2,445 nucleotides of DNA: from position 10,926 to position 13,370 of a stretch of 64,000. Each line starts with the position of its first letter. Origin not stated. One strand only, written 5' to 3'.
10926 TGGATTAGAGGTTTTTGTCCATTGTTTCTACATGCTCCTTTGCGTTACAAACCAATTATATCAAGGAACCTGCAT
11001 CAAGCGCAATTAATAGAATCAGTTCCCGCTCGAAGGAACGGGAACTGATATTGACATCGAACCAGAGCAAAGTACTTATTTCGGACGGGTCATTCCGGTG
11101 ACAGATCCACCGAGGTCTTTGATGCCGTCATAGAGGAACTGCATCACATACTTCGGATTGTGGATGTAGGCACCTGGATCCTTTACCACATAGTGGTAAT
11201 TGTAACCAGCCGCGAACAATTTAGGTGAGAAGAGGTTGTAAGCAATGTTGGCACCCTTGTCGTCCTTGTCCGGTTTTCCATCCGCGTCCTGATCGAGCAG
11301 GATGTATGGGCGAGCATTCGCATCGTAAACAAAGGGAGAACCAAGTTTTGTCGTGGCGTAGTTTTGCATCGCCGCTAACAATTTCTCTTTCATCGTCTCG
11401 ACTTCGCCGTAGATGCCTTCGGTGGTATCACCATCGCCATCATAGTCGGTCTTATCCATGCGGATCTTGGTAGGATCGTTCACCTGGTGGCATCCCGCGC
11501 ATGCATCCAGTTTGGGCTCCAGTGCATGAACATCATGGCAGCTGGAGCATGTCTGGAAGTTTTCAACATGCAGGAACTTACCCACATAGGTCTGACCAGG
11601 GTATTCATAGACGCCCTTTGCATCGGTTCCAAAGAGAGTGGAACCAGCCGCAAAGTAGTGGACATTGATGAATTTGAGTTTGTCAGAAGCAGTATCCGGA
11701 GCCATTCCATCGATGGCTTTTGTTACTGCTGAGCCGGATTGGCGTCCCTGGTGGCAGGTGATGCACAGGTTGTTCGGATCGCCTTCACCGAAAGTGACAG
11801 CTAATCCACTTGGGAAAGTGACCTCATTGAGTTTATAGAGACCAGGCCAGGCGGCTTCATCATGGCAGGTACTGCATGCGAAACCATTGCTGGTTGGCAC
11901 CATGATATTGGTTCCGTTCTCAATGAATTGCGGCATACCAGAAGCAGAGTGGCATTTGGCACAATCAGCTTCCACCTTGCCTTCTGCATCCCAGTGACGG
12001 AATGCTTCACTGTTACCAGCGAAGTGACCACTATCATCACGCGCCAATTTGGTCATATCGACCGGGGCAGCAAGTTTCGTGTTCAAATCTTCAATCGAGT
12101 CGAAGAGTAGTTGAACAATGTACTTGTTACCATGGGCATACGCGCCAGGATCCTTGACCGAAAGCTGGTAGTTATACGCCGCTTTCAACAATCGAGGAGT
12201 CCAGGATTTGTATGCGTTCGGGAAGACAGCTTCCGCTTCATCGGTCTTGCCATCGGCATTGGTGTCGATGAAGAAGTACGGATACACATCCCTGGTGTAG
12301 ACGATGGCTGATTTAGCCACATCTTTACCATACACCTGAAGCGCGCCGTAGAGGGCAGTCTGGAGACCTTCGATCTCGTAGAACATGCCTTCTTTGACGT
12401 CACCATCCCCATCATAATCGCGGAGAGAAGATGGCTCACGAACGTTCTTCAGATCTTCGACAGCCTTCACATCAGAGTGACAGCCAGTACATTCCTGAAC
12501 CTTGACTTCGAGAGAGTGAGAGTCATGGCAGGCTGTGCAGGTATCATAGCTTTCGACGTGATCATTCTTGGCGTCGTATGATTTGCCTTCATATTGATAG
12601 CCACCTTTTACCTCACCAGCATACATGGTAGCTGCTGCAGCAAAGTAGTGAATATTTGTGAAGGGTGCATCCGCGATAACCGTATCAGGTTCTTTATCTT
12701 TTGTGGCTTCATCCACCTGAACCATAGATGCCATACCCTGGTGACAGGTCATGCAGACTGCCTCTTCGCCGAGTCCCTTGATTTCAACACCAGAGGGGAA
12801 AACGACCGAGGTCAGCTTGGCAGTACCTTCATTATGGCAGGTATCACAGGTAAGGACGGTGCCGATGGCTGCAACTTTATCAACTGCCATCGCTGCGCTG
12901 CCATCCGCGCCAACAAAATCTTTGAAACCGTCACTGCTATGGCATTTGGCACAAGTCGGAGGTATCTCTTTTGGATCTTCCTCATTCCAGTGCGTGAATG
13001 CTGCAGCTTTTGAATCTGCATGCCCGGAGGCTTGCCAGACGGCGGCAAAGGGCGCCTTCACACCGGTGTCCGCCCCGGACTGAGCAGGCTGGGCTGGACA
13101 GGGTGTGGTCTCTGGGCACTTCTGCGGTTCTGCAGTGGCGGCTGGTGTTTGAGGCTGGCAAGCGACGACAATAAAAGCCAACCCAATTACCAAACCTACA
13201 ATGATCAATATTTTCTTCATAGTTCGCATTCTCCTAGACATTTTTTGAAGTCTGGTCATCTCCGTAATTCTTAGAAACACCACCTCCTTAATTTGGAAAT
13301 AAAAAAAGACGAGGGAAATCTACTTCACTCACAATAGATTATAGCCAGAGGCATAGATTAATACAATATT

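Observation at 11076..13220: Decahaem lipoprotein cytochrome built from two duplicated pentahaem modules, each followed by a DYDGDGD acidic loop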

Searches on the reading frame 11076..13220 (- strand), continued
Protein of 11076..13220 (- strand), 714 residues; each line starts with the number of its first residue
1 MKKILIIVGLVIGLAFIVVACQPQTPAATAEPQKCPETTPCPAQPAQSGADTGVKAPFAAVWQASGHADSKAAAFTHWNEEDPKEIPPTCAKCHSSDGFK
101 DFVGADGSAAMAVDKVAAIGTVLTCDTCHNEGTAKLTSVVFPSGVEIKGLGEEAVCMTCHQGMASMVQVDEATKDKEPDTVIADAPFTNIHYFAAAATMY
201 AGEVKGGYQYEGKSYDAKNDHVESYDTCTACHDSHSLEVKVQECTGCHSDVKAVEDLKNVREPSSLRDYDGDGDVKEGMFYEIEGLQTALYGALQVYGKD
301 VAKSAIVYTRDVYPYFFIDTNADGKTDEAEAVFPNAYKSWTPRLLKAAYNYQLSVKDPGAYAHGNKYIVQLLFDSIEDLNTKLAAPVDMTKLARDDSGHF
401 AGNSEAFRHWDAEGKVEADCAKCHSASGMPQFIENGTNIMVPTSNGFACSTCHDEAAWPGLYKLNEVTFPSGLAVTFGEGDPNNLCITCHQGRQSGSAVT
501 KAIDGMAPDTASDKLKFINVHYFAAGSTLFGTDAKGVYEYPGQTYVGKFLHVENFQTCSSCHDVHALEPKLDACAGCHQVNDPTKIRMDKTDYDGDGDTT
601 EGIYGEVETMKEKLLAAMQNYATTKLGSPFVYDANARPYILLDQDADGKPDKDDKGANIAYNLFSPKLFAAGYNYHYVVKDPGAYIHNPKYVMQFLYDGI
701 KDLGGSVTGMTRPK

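Call 23: find_encoding_contigs(protein=P0019, flank=10000, max_places=1)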
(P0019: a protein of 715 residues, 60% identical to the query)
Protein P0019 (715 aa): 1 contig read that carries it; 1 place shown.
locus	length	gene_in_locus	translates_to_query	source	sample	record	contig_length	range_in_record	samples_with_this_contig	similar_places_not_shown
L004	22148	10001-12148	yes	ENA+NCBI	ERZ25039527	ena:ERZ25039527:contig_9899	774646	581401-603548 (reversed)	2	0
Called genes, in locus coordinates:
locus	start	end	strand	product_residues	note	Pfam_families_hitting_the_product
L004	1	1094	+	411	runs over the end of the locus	PF12832:MFS_1_like (weak), PF07690:MFS_1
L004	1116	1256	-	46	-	-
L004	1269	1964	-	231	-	PF01578:Cytochrom_C_asm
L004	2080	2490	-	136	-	PF03379:CcmB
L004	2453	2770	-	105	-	PF03379:CcmB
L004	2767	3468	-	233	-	PF00005:ABC_tran, PF13304:AAA_21 (weak)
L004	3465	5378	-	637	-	PF00034:Cytochrom_C, PF13442:Cytochrome_CBB3, PF00034:Cytochrom_C (weak), PF13442:Cytochrome_CBB3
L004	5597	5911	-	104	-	-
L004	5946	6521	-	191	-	PF00578:AhpC-TSA, PF08534:Redoxin, PF00085:Thioredoxin (weak), PF13098:Thioredoxin_2 (weak), PF13905:Thioredoxin_8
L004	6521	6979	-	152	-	PF03918:CcmH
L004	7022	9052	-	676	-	PF01578:Cytochrom_C_asm, PF16327:CcmF_C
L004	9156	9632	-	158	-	PF03100:CcmE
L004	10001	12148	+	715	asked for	PF02085:Cytochrom_CIII (faint), PF14537:Cytochrom_c3_2 (faint), PF09699:Paired_CXXCH_1 (faint), PF14522:Cytochrome_C7 (weak)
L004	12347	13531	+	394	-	PF14522:Cytochrome_C7 (faint), PF03264:Cytochrom_NNT (faint), PF14537:Cytochrom_c3_2 (faint), PF09699:Paired_CXXCH_1 (weak)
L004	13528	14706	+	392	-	PF01292:Ni_hydr_CYTB, PF07635:PSCyt1 (weak)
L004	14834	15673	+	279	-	PF00106:adh_short, PF08659:KR, PF13561:adh_short_C2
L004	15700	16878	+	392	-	PF00155:Aminotran_1_2, PF01212:Beta_elim_lyase (weak)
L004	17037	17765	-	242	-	PF02463:SMC_N, PF00005:ABC_tran, PF09818:ABC_ATPase (faint), PF13304:AAA_21 (weak)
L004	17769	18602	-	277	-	PF00528:BPD_transp_1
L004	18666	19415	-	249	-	PF00497:SBP_bac_3, PF10613:Lig_chan-Glu_bd (faint)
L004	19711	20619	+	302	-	-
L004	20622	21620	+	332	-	PF03453:MoeA_N, PF00994:MoCF_biosynth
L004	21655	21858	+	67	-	PF03454:MoeA_C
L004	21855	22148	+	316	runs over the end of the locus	PF01522:Polysacc_deac_1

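Call 24: find_encoding_contigs(protein=P0057, flank=10000, max_places=1)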
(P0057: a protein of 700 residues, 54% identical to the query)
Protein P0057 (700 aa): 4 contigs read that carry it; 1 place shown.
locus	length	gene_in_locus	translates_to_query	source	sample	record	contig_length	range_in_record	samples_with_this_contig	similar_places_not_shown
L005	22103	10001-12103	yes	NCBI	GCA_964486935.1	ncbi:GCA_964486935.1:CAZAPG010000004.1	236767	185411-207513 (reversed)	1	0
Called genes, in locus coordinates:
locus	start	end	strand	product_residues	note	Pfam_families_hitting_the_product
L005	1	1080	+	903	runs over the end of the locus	PF01326:PPDK_N, PF00391:PEP-utilizers, PF02896:PEP-utilizers_C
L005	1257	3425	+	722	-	PF00069:Pkinase, PF07714:PK_Tyr_Ser-Thr, PF26549:Tricorn_N (weak), PF07676:PD40, PF26549:Tricorn_N, PF26550:Tricorn_2nd (weak), PF07676:PD40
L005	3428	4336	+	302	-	PF01040:UbiA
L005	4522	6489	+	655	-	PF01926:MMR_HSR1, PF02421:FeoB_N, PF17910:FeoB_Cyto, PF07670:Gate, PF07664:FeoB_C, PF07670:Gate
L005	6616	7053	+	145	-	PF04023:FeoA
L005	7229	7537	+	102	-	-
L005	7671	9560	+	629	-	PF03264:Cytochrom_NNT, PF14522:Cytochrome_C7 (faint), PF14537:Cytochrom_c3_2 (faint), PF22113:Mtrc-MtrF_II-IV_dom (faint)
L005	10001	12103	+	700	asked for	PF02085:Cytochrom_CIII (faint), PF14537:Cytochrom_c3_2 (faint), PF14522:Cytochrome_C7 (weak)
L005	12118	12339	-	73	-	-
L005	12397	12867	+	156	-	PF00355:Rieske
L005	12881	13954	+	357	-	PF00033:Cytochrome_B, PF13631:Cytochrom_B_N_2, PF00032:Cytochrom_B_C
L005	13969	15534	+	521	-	PF02085:Cytochrom_CIII (faint), PF09699:Paired_CXXCH_1 (faint), PF14522:Cytochrome_C7 (faint), PF22113:Mtrc-MtrF_II-IV_dom (faint), PF14537:Cytochrom_c3_2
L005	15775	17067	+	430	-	PF05201:GlutR_N, PF01488:Shikimate_DH, PF13241:NAD_binding_7 (weak), PF03807:F420_oxidored (weak), PF00745:GlutR_dimer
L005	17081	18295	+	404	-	PF04055:Radical_SAM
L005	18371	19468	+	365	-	PF03264:Cytochrom_NNT (faint), PF14537:Cytochrom_c3_2 (faint), PF22113:Mtrc-MtrF_II-IV_dom (weak), PF14522:Cytochrome_C7 (weak), PF09699:Paired_CXXCH_1 (weak), PF22113:Mtrc-MtrF_II-IV_dom (weak)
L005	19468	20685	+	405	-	PF01292:Ni_hydr_CYTB, PF22113:Mtrc-MtrF_II-IV_dom (faint)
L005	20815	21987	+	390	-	PF09699:Paired_CXXCH_1 (faint), PF14522:Cytochrome_C7 (faint), PF14537:Cytochrom_c3_2 (faint), PF13435:Cytochrome_C554 (faint)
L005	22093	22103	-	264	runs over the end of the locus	PF03328:HpcH_HpaI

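Call 25: predict_structure(alignment_id=A1)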
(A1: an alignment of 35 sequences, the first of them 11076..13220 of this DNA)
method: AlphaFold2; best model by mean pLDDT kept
length: 714 residues; sequences in the alignment: 35
mean_pLDDT: 86.6   pTM: 0.80
mean pLDDT of the five models: 86.6, 85.8, 85.1, 78.6, 78.2
residues with pLDDT >= 90: 396; 70-90: 252; 50-70: 30; < 50: 36
segments of 3 or more residues with pLDDT < 50: 20-55
pLDDT, mean of each block of 10 residues (from residue 1): 63 57 36 34 34 57 87 89 91 93 90 90 90 91 92 89 92 94 86 85 92 83 77 85 85 92 88 93 97 97 92 85 90 89 97 91 91 98 96 89 84 88 90 91 86 85 92 92 91 89 95 84 87 95 94 86 87 86 89 96 96 97 95 73 92 90 94 92 92 98 97 94
secondary structure, 60 per line:
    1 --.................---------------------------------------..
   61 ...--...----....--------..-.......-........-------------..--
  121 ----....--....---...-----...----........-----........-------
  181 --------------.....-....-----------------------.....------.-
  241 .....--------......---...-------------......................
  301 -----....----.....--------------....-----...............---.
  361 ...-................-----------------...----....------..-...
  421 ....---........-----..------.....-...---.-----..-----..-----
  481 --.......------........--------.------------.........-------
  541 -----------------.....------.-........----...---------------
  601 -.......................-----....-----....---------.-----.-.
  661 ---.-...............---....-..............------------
elements in order (helices of 4 or more, strands of 3 or more residues): H3-19 H59-63 H73-76 H88-94 H96-103 H125-128 H131-134 E138-140 E146-148 H153-160 H166-173 H195-199 H201-204 H228-231 H241-245 H254-259 H279-300 E306-309 E314-318 H342-356 H360-363 H365-380 H405-408 H418-424 H428-435 H449-452 H483-489 H496-503 H525-533 H558-561 H571-578 H602-624 E630-633 E639-642 H666-680 H684-687 H689-702

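Call 28: fold_search(model_id=the predicted structure, library=pdb)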
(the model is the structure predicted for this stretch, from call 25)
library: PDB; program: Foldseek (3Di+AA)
matches with E <= 10: 38; with E <= 0.001: 0
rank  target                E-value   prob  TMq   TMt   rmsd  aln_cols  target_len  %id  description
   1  6qvm_A                3.3e-03  0.84  0.21  0.22  16.1       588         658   12  Undecaheme cytochrome from S-layer of Carboxydothermus ferrireducens (released 2020-03-25)
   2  6i5b_A                5.0e-03  1.00  0.22  0.31   7.2       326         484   15  Crystal Structure of Outer Cell Wall Cytochrome OcwA (released 2019-09-25)
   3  6i5b_B                5.3e-03  1.00  0.22  0.31   7.2       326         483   15  Crystal Structure of Outer Cell Wall Cytochrome OcwA (released 2019-09-25)
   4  4wjy_A                7.7e-01  0.28  0.21  0.31   9.9       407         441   12  Esherichia coli nitrite reductase NrfA H264N (released 2015-03-11)
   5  9vzx_B                9.0e-01  0.04  0.06  0.12  18.3       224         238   12  Cryo-EM structure of TasH-tigRNA-gap dsDNA complex (released 2026-03-11)
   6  1qdb_A                1.1e+00  0.20  0.20  0.29  12.9       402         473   13  CYTOCHROME C NITRITE REDUCTASE (released 1999-08-18)
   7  8rv0                  1.5e+00  0.08  0.17  0.22  14.5       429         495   12  Crystal structure of octaheme nitrite reductase from Trichlorobacter ammonificans in complex with nitrite (released 2024-03-27)
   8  8eea_B                2.0e+00  0.09  0.07  0.12   8.0        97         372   13  Structure of E.coli Septu (PtuAB) complex (released 2023-12-27)
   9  1gu6_A                2.2e+00  0.21  0.23  0.35   9.5       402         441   14  Structure of the Periplasmic Cytochrome c Nitrite Reductase from Escherichia coli (released 2002-03-08)
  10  3h1d                  2.7e+00  0.06  0.06  0.10  13.9       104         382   17  Structure of the HUWE1 HECT Domain (released 2009-12-08)
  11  6ycx_A                3.1e+00  0.01  0.06  0.05  21.9       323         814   10  Plasmodium falciparum Myosin A full-length, pre-powerstroke state (released 2020-11-11)
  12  2rf7_A                3.5e+00  0.10  0.21  0.31   9.6       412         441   12  Crystal structure of the escherichia coli nrfa mutant Q263E (released 2008-03-25)
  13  1fs7                  3.7e+00  0.12  0.23  0.33   8.5       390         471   13  CYTOCHROME C NITRITE REDUCTASE FROM WOLINELLA SUCCINOGENES (released 2001-01-17)
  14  9dct_C                3.7e+00  0.04  0.05  0.11  11.5        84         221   12  Structure of the TelB-associated type VII secretion system chaperone SIR_0178 (released 2025-11-05)
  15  3ubr_A                4.3e+00  0.14  0.23  0.35   8.8       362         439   14  Laue structure of Shewanella oneidensis cytochrome-c Nitrite Reductase (released 2012-04-25)
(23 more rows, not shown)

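Call 40: find_related_loci(query=A1, collection=genome_contigs, flank=10000)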
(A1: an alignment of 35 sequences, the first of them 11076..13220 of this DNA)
Query A1 (714 aa) in genome_contigs; peptide patterns used: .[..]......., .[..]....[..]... (x = any residue, [..] = any of these).
600 stretches matched a pattern (row limit reached: there are more); 575 encode a relative of the query (tblastn E <= 1e-3); the best 80 are kept; 80 distinct loci.
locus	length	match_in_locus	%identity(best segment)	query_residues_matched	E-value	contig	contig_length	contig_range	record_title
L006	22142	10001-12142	94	1-714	0e+0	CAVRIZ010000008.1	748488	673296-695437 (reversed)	MAG: uncultured Chloroflexia bacterium isolate MFD05942.bin.1.115 genome assembly, contig: contig_48396, whole genome sh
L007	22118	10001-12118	71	1-714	0e+0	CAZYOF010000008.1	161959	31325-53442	MAG TPA_asm: uncultured Leptolinea sp. isolate binchicken_co27_72 genome assembly, contig: NODE_119_length_161959_cov_85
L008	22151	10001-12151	56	2-713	0e+0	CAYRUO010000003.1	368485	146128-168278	MAG TPA_asm: uncultured Thermanaerothrix sp. isolate binchicken_co40_18 genome assembly, contig: NODE_23_length_368485_c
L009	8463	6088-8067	59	57-713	0e+0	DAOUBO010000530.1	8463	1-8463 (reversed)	MAG TPA_asm: Anaerolineae bacterium isolate H70_732 k91_409709, whole genome shotgun sequence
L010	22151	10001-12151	56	2-713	0e+0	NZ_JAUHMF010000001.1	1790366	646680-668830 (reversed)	Thermanaerothrix solaris strain 4228-RoL NODE_1, whole genome shotgun sequence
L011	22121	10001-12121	55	2-707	0e+0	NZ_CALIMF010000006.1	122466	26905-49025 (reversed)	MAG: uncultured Thermanaerothrix sp. isolate S1_Bin_MAXBIN__187_1_1 c_000002463094, whole genome shotgun sequence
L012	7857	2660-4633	58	57-713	0e+0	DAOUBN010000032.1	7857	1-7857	MAG TPA_asm: Anaerolineae bacterium isolate H70_729 k91_1024259, whole genome shotgun sequence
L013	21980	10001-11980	58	57-713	0e+0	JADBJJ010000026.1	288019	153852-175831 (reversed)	MAG: Chloroflexota bacterium isolate Tumba.bins.32 NODE_68_length_288019_cov_159.594, whole genome shotgun sequence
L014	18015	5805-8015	56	3-713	0e+0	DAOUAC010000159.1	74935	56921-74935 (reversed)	MAG TPA_asm: Anaerolineaceae bacterium isolate H61_600 k121_1022475, whole genome shotgun sequence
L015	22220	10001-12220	57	1-713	0e+0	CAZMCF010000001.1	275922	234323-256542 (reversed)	MAG TPA_asm: uncultured Anaerolinea sp. isolate binchicken_co107_434 genome assembly, contig: NODE_46_length_275922_cov_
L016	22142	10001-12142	55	1-713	0e+0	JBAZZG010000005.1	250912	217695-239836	MAG: Bellilinea sp. isolate SO_2017_GW3_10 scaffold_58_c1_OW296A_2017, whole genome shotgun sequence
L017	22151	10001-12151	55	2-714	0e+0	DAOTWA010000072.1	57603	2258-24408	MAG TPA_asm: Anaerolineaceae bacterium isolate H111_98 k127_1033074, whole genome shotgun sequence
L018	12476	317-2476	54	5-713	0e+0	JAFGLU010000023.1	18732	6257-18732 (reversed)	MAG: Anaerolineaceae bacterium isolate Zod_Metabat.414 k87_2330908, whole genome shotgun sequence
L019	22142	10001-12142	54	2-713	0e+0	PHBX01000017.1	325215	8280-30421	MAG: Chloroflexi bacterium HGW-Chloroflexi-3 bjp_ig2158_scaffold_131, whole genome shotgun sequence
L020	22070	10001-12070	57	17-713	0e+0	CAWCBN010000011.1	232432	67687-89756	MAG: uncultured Chloroflexia bacterium isolate MFD03899.bin.2.26 genome assembly, contig: contig_423, whole genome shotg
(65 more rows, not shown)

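Call 52: search_protein_families(library=ncbifam, proteins=[L004:12332-13531:+, L004:13528-14706:+, L003:12325-14226:+], max_evalue=0.01)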
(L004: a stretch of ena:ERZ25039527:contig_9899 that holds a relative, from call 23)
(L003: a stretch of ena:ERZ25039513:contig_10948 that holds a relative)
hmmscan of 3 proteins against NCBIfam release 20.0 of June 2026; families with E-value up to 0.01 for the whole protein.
L004:12332-13531:+ (399 aa): 10 families
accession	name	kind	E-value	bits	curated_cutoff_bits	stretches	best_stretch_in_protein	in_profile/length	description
TIGR03508.1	decahem_SO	subfamily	2.1e-13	50.4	192.2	2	227-334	145-248/258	DmsE family decaheme c-type cytochrome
NF041028.1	decahem_GSU2203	exception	6.2e-13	48.6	325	2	132-338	35-211/317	GSU2203 family decaheme c-type cytochrome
NF008659.0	PRK11659.1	equivalog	1.7e-09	37.6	184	1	32-143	16-120/188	cytochrome c nitrite reductase pentaheme subunit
NF041198.1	UshA_like_PCGU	equivalog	5.8e-06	25.2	275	1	132-234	407-510/519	UshA-like (seleno)protein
TIGR03153.1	cytochr_NrfH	equivalog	1.2e-05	25.4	134.2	1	224-336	27-135/138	cytochrome c nitrite reductase small subunit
TIGR01905.1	paired_CXXCH_1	subfamily_domain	1.4e-05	24.9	25.2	1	227-259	8-39/41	doubled CXXCH domain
NF045713.1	CxxCH_16_HmcA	equivalog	2.4e-05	23.2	400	1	223-312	172-259/541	sulfate respiration complex hexadecaheme cytochrome HmcA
TIGR02161.1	napC_nirT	subfamily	0.00014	21.9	310.6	1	129-176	41-88/185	periplasmic nitrate (or nitrite) reductase c-type cytochrome, NapC/NirT family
TIGR03146.1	cyt_nit_nrfB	equivalog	0.00022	21.5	166.6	0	165-209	13-55/145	cytochrome c nitrite reductase pentaheme subunit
NF041781.1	mnquin_red_QrcA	equivalog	0.00059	19.5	180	1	100-143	115-161/174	menaquinone reductase multiheme cytochrome c subunit QrcA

L004:13528-14706:+ (392 aa): 3 families
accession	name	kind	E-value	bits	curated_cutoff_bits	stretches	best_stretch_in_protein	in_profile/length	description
TIGR01583.1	formate-DH-gamm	equivalog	7.2e-11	42.4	115.85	1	9-211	3-194/204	formate dehydrogenase subunit gamma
NF007924.0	PRK10639.1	equivalog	7.5e-09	35.6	341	1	9-211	8-195/211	formate dehydrogenase cytochrome b556 subunit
NF007558.0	PRK10179.1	equivalog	1.6e-07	31.2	339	1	13-223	12-209/217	formate dehydrogenase-N subunit gamma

L003:12325-14226:+ (633 aa): 9 families
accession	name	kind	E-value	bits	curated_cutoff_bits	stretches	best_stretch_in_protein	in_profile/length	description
TIGR03153.1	cytochr_NrfH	equivalog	1.4e-14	54.3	134.2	1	29-132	6-110/138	cytochrome c nitrite reductase small subunit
NF047812.1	LIC11213_lipo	equivalog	1.5e-06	28.3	100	1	535-630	27-116/118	LIC11213 family lipoprotein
NF011054.0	PRK14486.1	equivalog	2.4e-05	24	447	0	553-628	219-289/294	putative bifunctional cbb3-type cytochrome c oxidase subunit II/cytochrome c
TIGR02161.1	napC_nirT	subfamily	0.00013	21.9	310.6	1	27-97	22-96/185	periplasmic nitrate (or nitrite) reductase c-type cytochrome, NapC/NirT family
TIGR02162.1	torC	equivalog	0.0002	20.7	478.2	1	8-96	3-94/387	pentaheme c-type cytochrome TorC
NF050122.1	bc1_QcrC_actin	exception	0.00024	20.5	200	0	530-627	23-115/253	cytochrome bc1 complex diheme cytochrome c subunit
TIGR03508.1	decahem_SO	subfamily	0.00033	20.2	192.2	0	49-143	68-162/258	DmsE family decaheme c-type cytochrome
TIGR03872.1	cytochrome_MoxG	equivalog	0.00072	19.7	147.8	0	411-436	40-65/133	cytochrome c(L), periplasmic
NF007906.0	PRK10617.1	equivalog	0.0091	15.8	349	0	29-97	31-105/200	cytochrome c-type protein NapC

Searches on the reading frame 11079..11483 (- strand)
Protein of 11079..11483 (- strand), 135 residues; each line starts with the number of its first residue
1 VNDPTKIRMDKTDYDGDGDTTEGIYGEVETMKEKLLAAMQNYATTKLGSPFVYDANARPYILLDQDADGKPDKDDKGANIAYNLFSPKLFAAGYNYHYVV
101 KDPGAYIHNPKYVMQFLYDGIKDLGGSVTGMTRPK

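Call 57: search_protein_families(library=pfam, proteins=[window:11079-11483:-], max_evalue=10)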
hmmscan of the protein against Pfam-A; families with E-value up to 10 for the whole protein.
seq(135 aa): 0 families
